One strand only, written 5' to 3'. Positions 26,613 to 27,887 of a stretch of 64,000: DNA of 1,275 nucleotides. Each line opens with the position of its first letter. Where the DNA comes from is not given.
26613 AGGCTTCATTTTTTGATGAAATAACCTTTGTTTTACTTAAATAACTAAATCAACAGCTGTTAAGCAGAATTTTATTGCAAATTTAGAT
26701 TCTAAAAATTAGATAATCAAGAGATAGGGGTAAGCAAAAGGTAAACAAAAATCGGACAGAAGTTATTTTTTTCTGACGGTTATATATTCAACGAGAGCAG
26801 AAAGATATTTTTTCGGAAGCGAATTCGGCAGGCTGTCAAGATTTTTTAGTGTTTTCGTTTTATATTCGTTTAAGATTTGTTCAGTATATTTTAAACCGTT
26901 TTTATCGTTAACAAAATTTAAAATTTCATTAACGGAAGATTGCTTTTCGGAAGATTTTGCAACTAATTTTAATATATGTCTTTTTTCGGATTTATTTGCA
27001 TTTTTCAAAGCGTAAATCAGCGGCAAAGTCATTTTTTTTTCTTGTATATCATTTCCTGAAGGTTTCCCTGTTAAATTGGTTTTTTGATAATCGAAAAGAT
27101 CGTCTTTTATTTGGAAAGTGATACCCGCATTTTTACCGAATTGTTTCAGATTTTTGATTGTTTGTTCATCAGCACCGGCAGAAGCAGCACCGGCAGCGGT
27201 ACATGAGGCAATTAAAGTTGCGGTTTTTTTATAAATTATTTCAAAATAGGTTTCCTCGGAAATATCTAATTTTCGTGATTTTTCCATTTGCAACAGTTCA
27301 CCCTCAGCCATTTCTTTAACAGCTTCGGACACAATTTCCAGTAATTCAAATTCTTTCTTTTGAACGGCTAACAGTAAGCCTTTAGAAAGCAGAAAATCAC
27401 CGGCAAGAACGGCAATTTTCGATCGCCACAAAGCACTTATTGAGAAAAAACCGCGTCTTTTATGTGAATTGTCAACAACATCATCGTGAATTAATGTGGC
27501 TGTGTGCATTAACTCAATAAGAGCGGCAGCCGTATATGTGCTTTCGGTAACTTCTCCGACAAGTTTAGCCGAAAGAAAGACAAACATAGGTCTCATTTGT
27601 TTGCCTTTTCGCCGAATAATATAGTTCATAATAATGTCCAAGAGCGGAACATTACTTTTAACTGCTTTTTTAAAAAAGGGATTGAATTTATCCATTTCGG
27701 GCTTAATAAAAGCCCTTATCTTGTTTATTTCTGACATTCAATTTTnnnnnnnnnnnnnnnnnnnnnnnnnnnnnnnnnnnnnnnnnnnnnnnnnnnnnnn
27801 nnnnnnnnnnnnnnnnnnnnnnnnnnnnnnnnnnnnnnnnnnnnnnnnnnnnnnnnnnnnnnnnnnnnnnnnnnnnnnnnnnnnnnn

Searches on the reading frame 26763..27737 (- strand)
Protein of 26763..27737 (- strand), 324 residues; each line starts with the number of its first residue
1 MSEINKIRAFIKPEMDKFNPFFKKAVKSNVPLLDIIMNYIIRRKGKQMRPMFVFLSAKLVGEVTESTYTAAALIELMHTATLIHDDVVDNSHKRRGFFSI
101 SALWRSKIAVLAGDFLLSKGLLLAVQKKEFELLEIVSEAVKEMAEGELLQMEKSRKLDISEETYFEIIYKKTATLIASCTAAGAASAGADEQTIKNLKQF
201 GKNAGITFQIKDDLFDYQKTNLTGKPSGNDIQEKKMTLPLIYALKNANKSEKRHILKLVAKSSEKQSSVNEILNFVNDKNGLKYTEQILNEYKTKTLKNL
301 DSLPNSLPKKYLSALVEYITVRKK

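Call 45: find_encoding_contigs(protein=window:26763-27737:-, flank=10000, max_places=10)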
Protein window:26763-27737:- (324 aa): no gene with exactly this product is on record in the collection.
